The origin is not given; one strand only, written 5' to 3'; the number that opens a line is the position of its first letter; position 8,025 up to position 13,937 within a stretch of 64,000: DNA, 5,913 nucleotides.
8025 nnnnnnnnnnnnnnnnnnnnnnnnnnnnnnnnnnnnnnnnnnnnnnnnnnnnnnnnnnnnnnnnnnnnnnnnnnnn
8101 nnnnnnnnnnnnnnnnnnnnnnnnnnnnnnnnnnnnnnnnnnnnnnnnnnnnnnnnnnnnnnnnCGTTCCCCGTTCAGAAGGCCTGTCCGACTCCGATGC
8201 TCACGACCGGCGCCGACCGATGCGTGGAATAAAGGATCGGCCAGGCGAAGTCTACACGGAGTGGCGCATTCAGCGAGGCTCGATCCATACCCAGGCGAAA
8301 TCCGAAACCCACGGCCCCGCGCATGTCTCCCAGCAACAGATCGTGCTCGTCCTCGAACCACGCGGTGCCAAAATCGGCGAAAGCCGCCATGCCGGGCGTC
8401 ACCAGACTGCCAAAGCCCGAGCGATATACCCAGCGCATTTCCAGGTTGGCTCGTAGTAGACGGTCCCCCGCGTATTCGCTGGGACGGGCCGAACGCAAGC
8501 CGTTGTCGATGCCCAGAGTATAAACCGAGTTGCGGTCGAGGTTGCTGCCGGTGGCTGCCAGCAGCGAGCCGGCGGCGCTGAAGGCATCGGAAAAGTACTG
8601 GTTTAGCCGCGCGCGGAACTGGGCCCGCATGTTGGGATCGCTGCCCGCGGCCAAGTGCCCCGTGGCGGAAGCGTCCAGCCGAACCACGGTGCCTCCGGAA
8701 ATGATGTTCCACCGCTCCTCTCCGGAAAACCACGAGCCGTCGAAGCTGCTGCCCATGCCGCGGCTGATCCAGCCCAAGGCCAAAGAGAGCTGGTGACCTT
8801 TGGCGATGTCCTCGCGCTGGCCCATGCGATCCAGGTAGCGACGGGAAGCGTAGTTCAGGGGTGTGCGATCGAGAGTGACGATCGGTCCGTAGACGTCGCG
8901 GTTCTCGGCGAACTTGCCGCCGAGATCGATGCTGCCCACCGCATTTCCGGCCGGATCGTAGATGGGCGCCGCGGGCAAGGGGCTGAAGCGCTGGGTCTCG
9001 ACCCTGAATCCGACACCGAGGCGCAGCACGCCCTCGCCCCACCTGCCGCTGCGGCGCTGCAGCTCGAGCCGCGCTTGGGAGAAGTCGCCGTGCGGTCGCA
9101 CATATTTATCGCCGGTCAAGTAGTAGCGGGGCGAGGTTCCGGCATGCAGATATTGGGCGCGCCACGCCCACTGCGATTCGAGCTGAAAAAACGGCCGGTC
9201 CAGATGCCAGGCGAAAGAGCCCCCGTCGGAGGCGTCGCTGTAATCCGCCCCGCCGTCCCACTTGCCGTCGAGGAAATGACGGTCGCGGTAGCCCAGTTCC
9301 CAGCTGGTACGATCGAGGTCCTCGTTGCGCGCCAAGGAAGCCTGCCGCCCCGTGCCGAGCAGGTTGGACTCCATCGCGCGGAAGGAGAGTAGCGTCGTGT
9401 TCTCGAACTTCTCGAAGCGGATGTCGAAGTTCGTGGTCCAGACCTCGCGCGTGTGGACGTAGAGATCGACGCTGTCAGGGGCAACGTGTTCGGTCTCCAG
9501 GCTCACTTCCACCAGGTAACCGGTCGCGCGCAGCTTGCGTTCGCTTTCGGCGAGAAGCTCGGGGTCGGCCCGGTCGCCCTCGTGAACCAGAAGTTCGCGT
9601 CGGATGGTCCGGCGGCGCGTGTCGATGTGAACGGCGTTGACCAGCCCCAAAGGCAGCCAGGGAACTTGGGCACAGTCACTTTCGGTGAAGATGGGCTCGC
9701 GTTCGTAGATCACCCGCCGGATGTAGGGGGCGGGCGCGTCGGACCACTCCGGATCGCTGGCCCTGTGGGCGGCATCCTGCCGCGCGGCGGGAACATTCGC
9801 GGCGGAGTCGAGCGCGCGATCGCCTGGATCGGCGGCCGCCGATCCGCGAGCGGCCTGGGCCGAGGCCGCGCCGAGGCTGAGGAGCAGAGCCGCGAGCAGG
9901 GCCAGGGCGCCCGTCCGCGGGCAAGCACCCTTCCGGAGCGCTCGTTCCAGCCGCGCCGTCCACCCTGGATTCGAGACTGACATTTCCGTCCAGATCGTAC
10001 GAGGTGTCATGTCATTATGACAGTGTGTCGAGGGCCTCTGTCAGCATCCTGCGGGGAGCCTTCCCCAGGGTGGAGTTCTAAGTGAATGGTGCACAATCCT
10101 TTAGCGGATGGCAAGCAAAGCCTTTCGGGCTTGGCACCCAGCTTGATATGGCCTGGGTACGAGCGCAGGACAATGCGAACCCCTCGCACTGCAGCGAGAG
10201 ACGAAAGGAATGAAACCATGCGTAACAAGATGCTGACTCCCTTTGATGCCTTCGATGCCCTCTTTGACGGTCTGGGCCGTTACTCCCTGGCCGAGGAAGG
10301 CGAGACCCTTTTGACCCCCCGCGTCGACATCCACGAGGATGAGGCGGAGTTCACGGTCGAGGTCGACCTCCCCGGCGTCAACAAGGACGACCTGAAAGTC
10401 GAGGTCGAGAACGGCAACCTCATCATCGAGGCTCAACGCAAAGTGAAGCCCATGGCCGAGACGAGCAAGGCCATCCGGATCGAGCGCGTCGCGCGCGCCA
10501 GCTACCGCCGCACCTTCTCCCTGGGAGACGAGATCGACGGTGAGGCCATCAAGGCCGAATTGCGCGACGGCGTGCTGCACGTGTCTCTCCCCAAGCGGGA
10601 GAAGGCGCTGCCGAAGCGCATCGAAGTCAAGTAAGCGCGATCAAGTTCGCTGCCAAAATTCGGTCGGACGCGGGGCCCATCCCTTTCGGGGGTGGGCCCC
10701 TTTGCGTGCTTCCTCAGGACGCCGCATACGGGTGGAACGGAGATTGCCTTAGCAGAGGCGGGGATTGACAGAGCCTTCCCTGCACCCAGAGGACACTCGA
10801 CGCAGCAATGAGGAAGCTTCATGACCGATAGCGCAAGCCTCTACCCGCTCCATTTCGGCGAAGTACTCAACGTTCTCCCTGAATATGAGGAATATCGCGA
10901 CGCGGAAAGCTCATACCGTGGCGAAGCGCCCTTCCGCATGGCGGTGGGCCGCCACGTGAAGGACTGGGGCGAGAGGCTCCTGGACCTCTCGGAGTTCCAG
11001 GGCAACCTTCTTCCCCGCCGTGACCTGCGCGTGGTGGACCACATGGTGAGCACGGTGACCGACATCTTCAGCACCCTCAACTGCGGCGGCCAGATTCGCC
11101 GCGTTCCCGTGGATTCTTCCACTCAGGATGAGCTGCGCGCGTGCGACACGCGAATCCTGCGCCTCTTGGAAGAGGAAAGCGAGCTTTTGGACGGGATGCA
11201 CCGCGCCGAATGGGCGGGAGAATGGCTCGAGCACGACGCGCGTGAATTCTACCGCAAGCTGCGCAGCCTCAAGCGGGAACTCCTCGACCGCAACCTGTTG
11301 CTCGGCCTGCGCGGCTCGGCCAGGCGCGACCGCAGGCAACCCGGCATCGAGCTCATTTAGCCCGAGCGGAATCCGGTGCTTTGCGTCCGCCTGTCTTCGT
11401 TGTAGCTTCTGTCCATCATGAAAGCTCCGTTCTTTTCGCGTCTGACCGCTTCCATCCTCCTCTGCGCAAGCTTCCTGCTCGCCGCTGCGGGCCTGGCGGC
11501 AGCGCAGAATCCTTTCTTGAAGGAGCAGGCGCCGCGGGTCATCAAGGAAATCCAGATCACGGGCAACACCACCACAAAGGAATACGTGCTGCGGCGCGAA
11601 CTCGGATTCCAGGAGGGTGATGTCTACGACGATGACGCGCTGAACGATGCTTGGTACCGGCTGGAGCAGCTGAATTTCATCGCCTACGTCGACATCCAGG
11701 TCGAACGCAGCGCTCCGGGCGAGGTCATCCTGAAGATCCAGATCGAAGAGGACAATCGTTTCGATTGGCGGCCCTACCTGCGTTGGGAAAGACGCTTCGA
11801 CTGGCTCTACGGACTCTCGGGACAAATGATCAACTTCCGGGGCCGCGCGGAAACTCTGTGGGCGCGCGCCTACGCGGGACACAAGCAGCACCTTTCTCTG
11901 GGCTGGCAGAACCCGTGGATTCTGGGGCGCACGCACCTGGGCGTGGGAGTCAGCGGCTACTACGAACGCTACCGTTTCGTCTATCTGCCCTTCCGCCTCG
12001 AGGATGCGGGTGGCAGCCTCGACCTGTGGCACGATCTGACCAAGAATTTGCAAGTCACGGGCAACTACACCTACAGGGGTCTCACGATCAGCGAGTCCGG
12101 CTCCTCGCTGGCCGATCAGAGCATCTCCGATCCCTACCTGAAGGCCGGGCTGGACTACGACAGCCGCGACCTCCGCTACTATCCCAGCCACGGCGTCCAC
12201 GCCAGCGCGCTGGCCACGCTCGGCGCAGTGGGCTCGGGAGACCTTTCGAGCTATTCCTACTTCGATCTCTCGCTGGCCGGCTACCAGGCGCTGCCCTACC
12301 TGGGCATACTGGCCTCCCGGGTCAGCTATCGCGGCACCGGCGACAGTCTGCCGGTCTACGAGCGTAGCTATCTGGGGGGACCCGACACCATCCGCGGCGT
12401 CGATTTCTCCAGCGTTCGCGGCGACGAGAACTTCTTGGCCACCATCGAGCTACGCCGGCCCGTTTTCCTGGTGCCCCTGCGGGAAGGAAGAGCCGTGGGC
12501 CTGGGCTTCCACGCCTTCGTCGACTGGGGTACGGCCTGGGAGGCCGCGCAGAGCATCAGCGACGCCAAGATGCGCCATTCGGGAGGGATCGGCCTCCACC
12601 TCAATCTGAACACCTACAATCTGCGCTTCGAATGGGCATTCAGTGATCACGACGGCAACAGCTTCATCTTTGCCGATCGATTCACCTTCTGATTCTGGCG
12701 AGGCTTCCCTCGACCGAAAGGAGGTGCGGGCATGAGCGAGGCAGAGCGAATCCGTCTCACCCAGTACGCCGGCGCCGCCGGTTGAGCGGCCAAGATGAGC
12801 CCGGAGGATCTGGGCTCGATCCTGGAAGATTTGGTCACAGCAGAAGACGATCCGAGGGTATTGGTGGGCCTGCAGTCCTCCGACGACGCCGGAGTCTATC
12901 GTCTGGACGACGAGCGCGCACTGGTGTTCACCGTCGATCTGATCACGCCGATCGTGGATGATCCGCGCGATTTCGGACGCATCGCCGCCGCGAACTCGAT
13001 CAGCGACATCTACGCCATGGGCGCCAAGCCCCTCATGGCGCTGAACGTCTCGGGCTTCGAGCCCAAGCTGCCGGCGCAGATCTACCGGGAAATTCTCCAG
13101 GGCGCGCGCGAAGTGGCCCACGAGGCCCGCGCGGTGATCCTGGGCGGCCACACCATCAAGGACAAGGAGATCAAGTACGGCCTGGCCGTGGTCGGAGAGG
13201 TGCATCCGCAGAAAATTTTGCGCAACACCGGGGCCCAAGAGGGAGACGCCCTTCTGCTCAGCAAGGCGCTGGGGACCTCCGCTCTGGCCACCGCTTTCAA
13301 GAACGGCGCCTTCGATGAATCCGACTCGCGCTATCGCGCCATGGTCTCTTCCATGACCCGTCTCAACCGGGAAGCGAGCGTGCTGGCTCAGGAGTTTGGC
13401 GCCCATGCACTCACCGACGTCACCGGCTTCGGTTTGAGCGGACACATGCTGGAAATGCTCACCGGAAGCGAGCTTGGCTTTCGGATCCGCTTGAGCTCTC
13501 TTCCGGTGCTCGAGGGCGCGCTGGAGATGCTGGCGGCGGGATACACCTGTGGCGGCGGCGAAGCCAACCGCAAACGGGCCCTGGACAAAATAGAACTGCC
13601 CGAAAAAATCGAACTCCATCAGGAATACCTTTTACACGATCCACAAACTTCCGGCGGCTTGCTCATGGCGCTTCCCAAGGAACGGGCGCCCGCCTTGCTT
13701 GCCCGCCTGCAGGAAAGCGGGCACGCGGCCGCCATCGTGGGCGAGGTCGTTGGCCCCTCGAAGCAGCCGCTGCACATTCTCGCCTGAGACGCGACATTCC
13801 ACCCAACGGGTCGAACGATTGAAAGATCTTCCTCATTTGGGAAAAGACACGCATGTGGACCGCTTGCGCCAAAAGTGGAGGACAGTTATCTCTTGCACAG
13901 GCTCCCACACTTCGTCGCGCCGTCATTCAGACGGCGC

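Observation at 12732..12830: selD with an in-frame UGA selenocysteine at the catalytic Cys17 position and a SECIS-like hairpin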

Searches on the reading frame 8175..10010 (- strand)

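Call 8: search_protein_families(library=ncbifam, proteins=[window:8175-10010:-])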
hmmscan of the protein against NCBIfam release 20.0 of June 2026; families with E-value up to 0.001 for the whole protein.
window:8175-10010:- (611 aa): 3 families
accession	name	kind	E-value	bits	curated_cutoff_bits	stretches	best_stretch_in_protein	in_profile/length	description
TIGR03303.1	OM_YaeT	equivalog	1.3e-20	73.4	297.15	1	131-256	335-462/741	outer membrane protein assembly factor BamA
NF047779.1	Omp85_fam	subfamily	5.8e-08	32.6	200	1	494-580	314-401/423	Omp85 family outer membrane protein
NF008287.0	PRK11067.1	subfamily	0.00026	19.4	1181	1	131-253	360-486/802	outer membrane protein assembly factor BamA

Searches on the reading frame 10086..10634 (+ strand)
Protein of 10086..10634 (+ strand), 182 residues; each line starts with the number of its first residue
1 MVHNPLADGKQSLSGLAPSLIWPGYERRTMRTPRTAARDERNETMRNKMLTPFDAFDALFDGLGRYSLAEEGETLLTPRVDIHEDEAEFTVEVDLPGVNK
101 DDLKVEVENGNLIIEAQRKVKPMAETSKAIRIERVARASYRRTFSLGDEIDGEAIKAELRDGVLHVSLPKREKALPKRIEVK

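Call 8: search_protein_families(library=ncbifam, proteins=[window:10086-10634:+])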
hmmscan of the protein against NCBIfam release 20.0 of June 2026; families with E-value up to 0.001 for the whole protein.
window:10086-10634:+ (182 aa): 4 families
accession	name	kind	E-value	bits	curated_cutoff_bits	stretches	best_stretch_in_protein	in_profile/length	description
NF042420.1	Hsp18_Clos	equivalog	2.6e-21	76.2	195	1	54-180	18-145/147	heat shock protein Hsp18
NF041799.1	Hsp14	equivalog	4.7e-18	65.3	100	1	69-179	10-115/118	archaeal heat shock protein Hsp14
NF041800.1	Hsp20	equivalog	2.9e-16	59.5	140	1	76-180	72-160/162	archaeal heat shock protein Hsp20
NF008618.0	PRK11597.1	equivalog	7.7e-05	22.6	207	1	45-178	1-131/142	small heat shock chaperone IbpB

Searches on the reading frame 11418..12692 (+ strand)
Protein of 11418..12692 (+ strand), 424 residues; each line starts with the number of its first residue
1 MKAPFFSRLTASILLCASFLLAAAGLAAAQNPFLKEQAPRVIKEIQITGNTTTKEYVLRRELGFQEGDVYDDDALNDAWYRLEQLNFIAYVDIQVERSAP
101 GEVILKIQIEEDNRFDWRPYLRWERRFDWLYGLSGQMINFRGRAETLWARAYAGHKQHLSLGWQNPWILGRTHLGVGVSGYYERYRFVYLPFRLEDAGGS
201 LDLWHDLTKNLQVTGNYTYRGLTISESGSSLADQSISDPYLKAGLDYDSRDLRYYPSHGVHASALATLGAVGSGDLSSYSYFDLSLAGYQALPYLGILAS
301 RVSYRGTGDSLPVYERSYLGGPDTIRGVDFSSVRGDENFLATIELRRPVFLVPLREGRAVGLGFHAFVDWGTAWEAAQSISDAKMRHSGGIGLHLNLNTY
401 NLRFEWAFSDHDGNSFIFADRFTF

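Call 8: search_protein_families(library=ncbifam, proteins=[window:11418-12692:+])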
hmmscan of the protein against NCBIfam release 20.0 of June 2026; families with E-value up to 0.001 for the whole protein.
window:11418-12692:+ (424 aa): 6 families
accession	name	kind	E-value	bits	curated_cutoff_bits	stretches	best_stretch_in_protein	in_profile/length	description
TIGR03303.1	OM_YaeT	equivalog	5.1e-38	130.9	297.15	1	41-408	323-720/741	outer membrane protein assembly factor BamA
NF047779.1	Omp85_fam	subfamily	8.7e-20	71.6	200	1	238-417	224-417/423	Omp85 family outer membrane protein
NF058613.1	OMPAssmBamADein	equivalog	2.8e-12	45.4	1050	1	229-415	644-847/857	outer membrane protein assembly factor BamA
NF008287.0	PRK11067.1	subfamily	1.2e-10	40.4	1181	1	42-99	349-406/802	outer membrane protein assembly factor BamA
NF052279.1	lipo_TamL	exception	4.7e-06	25.3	400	1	44-117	263-338/747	translocation and assembly module lipoprotein TamL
TIGR00992.1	3a0901s03IAP75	subfamily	3.2e-05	22.4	1163.25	0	52-113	284-349/718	IAP75 family chloroplast envelope protein translocase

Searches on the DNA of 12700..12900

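Call 11: search_rna_families(source=window, start=12700, end=12900, threshold=evalue, max_evalue=10, show_alignments=3)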
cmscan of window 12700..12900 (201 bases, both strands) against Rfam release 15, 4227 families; matches with E-value up to 10: 1.
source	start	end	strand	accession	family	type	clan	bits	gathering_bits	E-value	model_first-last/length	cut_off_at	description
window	12708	12818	+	RF01867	CC2171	Gene; sRNA;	-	8.9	75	7.9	1-159/159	no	caulobacter sRNA CC2171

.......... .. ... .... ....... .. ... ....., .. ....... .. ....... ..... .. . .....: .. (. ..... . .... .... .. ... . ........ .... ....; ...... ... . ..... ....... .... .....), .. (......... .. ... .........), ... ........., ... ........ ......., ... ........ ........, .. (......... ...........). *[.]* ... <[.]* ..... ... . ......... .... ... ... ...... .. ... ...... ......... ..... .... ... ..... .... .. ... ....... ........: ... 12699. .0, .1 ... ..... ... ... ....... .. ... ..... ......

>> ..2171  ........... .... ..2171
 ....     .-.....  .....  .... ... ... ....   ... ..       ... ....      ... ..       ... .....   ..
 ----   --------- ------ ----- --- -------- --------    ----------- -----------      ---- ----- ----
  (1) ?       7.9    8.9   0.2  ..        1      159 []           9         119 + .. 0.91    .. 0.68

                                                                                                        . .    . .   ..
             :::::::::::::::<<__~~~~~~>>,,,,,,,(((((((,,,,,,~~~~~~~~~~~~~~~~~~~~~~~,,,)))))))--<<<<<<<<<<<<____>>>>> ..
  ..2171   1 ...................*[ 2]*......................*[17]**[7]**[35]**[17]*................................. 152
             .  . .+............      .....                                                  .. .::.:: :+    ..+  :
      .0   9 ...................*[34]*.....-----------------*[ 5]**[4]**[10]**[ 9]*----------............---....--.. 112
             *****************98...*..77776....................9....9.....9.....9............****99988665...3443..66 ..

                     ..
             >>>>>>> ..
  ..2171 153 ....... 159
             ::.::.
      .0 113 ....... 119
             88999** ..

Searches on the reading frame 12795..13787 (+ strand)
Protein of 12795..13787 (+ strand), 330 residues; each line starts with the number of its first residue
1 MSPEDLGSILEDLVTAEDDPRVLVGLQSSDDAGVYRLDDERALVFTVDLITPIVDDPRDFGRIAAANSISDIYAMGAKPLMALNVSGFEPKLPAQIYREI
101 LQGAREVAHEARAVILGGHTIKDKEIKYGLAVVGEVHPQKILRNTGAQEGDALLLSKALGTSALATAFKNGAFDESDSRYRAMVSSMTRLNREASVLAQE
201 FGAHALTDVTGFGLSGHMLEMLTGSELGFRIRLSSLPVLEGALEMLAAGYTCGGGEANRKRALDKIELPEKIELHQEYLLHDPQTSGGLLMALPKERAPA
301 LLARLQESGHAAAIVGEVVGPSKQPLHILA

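Call 10: find_encoding_contigs(protein=window:12795-13787:+, flank=10000)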
Protein window:12795-13787:+ (330 aa): no gene with exactly this product is on record in the collection.

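Call 21: find_related_loci(query=window:12795-13784:+, collection=metagenome_contigs, flank=1500)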
Query window:12795-13784:+ (330 aa) in metagenome_contigs; peptide patterns used: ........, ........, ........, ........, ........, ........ (x = any residue, [..] = any of these).
600 stretches matched a pattern (row limit reached: there are more); 434 encode a relative of the query (tblastn E <= 1e-3); the best 80 are kept; 80 distinct loci.
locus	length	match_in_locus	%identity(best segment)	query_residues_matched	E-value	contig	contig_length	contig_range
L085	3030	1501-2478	51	1-330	2e-92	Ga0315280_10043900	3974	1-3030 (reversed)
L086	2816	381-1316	48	1-314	2e-90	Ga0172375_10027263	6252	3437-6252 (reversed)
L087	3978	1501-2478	47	1-328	2e-88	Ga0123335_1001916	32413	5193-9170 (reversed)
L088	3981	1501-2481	45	1-328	9e-88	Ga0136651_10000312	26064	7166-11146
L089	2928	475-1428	50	1-319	4e-87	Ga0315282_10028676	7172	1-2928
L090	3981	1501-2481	48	1-330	1e-86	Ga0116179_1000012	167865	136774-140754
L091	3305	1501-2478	48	1-329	4e-86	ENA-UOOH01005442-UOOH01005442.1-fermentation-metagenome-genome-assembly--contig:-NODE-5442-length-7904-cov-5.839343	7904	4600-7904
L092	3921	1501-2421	48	1-309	3e-86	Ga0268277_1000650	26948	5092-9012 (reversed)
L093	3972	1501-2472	48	1-326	8e-86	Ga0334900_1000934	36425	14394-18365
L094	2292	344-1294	50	1-318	1e-88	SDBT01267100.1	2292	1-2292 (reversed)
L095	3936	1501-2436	51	5-318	1e-85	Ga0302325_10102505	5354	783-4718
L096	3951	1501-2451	49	1-318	1e-85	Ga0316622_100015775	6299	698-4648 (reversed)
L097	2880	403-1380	48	1-328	3e-86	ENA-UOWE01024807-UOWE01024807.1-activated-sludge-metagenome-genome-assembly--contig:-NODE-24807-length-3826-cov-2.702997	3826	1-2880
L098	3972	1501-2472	48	1-326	8e-86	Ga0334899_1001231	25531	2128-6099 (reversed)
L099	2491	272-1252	46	1-329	3e-88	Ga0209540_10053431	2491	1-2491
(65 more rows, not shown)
